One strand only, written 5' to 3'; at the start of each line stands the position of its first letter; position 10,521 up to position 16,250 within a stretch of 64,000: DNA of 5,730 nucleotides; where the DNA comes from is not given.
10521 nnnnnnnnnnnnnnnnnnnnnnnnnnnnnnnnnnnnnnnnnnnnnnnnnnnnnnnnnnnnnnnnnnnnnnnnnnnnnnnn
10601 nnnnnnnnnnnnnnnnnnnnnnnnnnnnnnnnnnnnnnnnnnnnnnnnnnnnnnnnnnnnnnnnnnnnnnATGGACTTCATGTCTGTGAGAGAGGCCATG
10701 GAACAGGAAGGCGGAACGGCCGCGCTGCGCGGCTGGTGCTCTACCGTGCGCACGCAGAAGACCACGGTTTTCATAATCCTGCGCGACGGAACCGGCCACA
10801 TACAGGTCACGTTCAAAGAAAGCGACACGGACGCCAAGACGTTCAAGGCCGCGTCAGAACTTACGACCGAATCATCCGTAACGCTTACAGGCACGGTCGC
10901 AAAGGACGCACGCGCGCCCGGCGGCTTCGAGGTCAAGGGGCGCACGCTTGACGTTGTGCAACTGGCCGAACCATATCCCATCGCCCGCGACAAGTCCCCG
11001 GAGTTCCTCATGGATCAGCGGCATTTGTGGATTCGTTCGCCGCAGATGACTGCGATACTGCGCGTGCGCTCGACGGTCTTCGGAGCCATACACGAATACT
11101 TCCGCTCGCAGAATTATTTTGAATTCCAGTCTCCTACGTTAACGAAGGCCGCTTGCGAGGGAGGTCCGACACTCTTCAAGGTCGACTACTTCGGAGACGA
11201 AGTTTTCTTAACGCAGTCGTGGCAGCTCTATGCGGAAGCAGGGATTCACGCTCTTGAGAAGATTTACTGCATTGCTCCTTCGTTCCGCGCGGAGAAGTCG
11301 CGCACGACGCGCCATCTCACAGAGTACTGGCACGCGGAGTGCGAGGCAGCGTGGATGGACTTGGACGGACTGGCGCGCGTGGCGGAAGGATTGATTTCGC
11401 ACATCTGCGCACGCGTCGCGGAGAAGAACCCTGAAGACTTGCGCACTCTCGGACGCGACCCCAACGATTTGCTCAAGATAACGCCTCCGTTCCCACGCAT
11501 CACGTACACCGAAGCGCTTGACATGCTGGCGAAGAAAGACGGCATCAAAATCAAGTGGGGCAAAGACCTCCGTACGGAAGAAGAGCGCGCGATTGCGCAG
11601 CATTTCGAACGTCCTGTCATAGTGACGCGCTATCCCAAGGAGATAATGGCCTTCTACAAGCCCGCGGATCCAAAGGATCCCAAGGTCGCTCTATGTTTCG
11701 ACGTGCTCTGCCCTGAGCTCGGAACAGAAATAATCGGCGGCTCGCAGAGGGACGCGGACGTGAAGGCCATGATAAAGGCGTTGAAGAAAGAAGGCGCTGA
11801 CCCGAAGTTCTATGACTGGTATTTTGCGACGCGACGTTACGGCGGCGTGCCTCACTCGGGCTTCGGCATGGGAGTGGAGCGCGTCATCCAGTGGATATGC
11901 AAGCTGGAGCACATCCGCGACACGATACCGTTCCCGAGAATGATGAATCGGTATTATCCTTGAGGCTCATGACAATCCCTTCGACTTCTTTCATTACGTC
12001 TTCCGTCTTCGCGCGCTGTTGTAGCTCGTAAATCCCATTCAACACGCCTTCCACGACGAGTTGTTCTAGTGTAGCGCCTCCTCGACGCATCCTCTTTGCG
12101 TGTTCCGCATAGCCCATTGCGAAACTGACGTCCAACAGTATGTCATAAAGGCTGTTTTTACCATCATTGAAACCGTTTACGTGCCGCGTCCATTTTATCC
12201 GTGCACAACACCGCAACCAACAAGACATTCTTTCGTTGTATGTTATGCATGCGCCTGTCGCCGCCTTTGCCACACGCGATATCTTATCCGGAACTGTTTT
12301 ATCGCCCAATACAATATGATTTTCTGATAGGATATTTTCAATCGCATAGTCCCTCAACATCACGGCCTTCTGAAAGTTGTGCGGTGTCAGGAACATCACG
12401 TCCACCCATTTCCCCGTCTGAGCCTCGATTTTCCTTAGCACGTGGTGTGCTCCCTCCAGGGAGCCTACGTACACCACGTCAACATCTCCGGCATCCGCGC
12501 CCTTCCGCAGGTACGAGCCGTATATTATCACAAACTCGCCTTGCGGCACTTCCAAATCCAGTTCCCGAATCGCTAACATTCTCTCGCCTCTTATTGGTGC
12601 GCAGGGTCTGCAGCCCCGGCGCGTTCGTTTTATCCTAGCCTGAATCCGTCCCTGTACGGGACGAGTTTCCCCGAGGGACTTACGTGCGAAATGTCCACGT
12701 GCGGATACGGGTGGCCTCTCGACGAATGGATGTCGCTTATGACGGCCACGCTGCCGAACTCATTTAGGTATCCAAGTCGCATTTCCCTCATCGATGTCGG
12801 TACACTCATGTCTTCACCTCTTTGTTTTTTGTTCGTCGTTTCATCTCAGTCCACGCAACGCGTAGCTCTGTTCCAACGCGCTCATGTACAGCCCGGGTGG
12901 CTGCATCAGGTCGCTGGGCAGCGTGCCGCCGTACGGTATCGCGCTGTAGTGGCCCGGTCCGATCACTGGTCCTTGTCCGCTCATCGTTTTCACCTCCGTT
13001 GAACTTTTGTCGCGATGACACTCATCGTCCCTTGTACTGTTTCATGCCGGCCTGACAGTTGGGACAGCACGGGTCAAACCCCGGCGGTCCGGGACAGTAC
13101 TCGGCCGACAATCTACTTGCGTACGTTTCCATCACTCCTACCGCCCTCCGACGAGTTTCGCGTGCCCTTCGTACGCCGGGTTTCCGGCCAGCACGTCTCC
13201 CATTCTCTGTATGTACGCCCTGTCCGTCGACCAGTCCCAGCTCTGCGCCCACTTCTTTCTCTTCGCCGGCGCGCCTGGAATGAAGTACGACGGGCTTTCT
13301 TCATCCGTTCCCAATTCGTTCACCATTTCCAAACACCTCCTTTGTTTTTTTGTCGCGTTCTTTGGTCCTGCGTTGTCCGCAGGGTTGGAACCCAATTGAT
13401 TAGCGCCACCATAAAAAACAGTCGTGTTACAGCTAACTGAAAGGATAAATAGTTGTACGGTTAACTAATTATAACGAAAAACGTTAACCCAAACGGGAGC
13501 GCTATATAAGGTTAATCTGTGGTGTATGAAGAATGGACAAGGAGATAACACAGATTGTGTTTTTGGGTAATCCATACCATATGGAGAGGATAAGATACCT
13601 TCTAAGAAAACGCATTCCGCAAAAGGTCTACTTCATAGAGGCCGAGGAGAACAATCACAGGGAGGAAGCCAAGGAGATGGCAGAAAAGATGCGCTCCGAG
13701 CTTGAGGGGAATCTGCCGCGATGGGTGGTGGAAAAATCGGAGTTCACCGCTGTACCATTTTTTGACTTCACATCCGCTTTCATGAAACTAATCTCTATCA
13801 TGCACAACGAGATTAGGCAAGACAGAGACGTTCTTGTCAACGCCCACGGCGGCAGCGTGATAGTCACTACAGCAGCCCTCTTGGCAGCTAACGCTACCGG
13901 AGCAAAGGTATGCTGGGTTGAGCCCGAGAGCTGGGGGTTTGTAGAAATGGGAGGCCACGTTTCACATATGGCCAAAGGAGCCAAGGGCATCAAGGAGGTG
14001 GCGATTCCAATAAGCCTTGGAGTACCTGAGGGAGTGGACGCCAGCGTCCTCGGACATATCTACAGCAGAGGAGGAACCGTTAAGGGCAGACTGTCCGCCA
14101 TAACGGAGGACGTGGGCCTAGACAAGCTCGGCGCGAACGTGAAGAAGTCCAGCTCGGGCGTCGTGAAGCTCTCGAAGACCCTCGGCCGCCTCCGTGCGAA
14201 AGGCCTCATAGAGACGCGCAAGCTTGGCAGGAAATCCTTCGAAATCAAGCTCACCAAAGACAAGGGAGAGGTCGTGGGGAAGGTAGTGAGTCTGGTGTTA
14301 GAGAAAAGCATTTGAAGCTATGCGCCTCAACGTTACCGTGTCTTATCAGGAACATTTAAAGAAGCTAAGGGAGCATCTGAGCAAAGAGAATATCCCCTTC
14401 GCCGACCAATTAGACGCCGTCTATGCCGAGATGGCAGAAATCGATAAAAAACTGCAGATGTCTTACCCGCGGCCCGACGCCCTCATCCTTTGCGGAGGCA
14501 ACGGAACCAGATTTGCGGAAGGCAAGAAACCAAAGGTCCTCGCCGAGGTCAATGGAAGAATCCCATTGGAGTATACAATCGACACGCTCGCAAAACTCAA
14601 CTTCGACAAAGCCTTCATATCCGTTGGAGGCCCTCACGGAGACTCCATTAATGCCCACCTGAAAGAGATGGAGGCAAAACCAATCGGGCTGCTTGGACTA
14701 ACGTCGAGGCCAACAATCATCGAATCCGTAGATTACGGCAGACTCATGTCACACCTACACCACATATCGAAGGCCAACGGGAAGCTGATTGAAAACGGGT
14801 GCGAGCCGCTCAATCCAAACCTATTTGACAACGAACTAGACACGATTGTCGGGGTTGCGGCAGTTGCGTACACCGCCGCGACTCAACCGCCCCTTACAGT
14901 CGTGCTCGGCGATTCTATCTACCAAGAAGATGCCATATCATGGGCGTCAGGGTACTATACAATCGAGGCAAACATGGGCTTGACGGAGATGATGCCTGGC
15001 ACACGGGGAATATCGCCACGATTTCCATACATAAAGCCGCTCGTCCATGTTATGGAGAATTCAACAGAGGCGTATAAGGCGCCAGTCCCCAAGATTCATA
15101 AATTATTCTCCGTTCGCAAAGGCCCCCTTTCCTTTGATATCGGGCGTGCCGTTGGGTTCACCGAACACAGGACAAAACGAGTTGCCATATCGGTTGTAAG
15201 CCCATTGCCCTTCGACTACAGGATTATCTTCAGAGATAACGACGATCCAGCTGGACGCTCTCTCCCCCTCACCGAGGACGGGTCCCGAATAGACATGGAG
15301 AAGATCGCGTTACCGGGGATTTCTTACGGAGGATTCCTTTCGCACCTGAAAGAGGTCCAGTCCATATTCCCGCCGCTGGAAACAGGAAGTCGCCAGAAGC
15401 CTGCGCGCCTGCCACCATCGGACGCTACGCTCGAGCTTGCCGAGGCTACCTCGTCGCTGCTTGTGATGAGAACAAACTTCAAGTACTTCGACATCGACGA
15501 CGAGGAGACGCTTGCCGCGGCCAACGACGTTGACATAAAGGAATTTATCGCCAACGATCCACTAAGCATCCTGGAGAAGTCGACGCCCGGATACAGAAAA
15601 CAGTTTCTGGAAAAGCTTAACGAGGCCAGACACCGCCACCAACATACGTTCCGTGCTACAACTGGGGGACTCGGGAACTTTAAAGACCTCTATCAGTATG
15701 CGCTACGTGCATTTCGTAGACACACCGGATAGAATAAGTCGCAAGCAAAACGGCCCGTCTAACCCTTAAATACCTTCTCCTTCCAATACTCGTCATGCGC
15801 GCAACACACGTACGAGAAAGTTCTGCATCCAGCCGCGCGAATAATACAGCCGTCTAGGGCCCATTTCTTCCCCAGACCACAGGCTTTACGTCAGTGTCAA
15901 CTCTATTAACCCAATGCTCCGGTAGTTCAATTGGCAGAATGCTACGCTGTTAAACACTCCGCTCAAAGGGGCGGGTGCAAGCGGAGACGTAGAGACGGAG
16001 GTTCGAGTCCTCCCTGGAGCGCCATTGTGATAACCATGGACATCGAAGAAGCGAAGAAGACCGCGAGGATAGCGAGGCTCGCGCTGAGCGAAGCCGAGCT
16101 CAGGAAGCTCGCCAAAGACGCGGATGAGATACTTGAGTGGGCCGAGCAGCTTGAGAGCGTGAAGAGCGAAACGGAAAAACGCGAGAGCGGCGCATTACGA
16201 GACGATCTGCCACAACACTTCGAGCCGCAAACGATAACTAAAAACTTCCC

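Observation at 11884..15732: Candidate uncharacterised module: four SD-led micro-ORFs plus an NTase/HEPN-like protein, divergent from a Csa3/CARF-like regulator and an NTP-transferase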

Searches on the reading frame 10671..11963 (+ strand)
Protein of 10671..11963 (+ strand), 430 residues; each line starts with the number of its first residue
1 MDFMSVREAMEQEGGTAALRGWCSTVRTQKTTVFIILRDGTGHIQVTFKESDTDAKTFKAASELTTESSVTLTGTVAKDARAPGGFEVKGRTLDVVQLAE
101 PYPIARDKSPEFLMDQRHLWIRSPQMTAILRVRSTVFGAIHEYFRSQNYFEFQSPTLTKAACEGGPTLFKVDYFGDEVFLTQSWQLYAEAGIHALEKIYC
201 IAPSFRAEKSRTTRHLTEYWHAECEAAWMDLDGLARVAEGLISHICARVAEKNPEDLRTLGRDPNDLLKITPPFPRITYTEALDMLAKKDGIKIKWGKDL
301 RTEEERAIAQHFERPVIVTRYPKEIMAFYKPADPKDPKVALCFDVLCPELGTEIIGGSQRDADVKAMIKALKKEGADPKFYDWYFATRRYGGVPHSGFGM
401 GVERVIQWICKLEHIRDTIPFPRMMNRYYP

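Call 10: find_related_loci(query=window:10671-11963:+, collection=genome_contigs, flank=10000)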
Query window:10671-11963:+ (430 aa) in genome_contigs; peptide patterns used: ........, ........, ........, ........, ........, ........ (x = any residue, [..] = any of these).
225 stretches matched a pattern; 189 encode a relative of the query (tblastn E <= 1e-3); the best 80 are kept; 80 distinct loci.
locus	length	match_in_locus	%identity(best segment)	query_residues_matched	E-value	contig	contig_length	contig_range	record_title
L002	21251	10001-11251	60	13-430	1e-175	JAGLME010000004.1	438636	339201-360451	MAG: Thermoplasmata archaeon isolate RS_5_45 ROV157_5.bin.45.fa_4, whole genome shotgun sequence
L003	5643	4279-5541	58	4-430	2e-178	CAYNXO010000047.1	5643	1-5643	MAG TPA_asm: Candidatus Undinarchaeota archaeon isolate binchicken_co266_153 genome assembly, contig: NODE_33604_length_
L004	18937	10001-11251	60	13-430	1e-174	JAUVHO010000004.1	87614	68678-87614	MAG: Methanomassiliicoccales archaeon isolate CSMAG_404 CSMAG_404_k141_1865313_length_87614_cov_9.7679, whole genome sho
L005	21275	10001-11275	59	4-430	1e-173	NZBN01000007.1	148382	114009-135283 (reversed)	MAG: Methanobacteriota archaeon isolate ARS1358 46598, whole genome shotgun sequence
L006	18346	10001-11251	59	13-430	6e-174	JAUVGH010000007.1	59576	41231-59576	MAG: Methanomassiliicoccales archaeon isolate CSMAG_371 CSMAG_371_k141_1726930_length_59576_cov_8.9970, whole genome sho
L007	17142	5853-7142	57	1-430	3e-173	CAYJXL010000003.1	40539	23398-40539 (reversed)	MAG TPA_asm: Candidatus Woesearchaeota archaeon isolate ERP125453_co1_519 genome assembly, contig: NODE_743_length_40539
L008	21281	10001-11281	58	1-430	9e-173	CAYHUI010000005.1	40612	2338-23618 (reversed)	MAG TPA_asm: Candidatus Woesearchaeota archaeon isolate ERP119705_co17_166 genome assembly, contig: NODE_944_length_4061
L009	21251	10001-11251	59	13-430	3e-171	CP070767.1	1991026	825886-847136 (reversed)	MAG: Methanobacteriota archaeon isolate bin24 chromosome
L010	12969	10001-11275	58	4-430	7e-170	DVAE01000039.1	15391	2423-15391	MAG TPA_asm: Candidatus Undinarchaeales archaeon SRR5007147.bin71 isolate MAG_bin71 SRR5007147.bin71_genomic_k141_194535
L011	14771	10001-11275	58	4-430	4e-169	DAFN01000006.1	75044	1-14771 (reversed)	MAG TPA_asm: archaeon UBA55 isolate UBA55 UBA55_contig_58205, whole genome shotgun sequence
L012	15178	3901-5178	57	3-430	1e-167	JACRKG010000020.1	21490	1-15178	MAG: Candidatus Woesearchaeota archaeon isolate NC_groundwater_1849_Pr3_B-0.1um_32_19 SR-2_scaffold_141_848744, whole ge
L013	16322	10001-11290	57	1-430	1e-167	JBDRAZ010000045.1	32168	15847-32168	MAG: archaeon isolate MEGAHIT-group-1.1032 k141_12671846, whole genome shotgun sequence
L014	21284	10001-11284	55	3-430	1e-166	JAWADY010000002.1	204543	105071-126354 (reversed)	MAG: Candidatus Woesearchaeota archaeon isolate QQ_201808_bins_88 QQ_201808_bins_88_scaffold_2, whole genome shotgun seq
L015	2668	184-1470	55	3-430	5e-176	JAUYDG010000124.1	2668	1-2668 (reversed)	MAG: Nanoarchaeota archaeon isolate C20_metabat.bin.16 C20_k141_343970, whole genome shotgun sequence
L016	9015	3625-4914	55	1-430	2e-165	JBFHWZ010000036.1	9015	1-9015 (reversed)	MAG: Candidatus Woesearchaeota archaeon isolate Mix_sand09.2021.07.Z.43 k141_802471_length_9015_cov_13.9487, whole genom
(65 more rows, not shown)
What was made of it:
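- Tried and rejected: Synteny through asnS (call 10).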

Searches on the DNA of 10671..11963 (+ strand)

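Call 86: search_rna_families(sources=[L031, L042, L030], threshold=gathering)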
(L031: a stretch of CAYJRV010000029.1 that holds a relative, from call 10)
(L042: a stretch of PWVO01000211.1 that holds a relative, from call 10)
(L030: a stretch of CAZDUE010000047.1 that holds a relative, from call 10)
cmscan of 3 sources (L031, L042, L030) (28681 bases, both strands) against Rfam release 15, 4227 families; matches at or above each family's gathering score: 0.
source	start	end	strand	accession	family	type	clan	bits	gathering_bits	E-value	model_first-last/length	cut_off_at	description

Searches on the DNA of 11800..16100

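Call 103: search_rna_families(source=window, start=11800, end=16100, threshold=evalue, max_evalue=1)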
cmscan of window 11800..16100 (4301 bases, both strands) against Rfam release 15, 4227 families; matches with E-value up to 1: 1.
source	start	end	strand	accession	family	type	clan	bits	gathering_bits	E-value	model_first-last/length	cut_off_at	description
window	15916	16021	+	RF00005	tRNA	Gene; tRNA;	CL00001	55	29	2.8e-10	1-71/71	no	tRNA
